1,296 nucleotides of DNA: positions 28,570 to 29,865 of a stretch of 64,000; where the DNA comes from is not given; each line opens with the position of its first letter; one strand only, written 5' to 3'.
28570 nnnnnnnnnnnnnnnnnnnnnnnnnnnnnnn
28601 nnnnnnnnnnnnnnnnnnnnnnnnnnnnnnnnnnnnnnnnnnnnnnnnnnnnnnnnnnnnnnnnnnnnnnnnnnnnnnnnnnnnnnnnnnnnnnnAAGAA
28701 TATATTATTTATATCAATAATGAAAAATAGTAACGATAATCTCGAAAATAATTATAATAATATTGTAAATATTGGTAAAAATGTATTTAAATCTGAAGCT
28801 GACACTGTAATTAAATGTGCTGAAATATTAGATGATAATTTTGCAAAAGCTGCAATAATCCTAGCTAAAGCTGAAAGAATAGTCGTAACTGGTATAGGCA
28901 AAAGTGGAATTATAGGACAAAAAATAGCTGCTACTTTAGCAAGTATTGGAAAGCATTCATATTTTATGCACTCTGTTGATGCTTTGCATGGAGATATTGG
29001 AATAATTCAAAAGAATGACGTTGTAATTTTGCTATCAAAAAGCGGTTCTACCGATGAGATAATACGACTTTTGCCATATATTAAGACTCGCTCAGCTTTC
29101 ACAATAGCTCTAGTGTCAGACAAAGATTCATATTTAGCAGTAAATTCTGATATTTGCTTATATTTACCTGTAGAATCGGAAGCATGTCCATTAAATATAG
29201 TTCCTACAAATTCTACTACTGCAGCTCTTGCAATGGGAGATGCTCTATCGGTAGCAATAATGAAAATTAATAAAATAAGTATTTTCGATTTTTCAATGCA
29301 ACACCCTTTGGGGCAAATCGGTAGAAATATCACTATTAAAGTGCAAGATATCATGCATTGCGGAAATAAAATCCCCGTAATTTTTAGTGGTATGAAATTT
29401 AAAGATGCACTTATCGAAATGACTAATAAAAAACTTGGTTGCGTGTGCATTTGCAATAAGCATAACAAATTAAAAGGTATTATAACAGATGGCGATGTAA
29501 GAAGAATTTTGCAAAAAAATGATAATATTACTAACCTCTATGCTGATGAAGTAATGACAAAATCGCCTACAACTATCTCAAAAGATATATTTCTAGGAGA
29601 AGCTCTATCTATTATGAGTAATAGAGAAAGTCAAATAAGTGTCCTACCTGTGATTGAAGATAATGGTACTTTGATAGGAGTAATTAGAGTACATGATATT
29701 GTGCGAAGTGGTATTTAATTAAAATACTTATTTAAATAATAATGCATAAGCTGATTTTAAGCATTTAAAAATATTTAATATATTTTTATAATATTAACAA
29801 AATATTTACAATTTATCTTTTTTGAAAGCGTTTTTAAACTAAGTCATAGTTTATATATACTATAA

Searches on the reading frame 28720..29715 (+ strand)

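Call 33: search_protein_families(library=pfam, proteins=[window:28720-29715:+], max_evalue=0.001)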
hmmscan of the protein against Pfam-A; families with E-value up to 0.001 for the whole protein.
window:28720-29715:+ (332 aa): 3 families
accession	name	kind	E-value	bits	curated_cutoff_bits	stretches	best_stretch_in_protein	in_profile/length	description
PF01380.27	SIS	-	1.4e-26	93.3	25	1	47-178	1-130/131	SIS domain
PF00571.33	CBS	-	1.8e-21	76.7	24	2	276-329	2-53/57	CBS domain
PF13580.11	SIS_2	-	0.00092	19.7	27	0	96-133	101-138/138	SIS domain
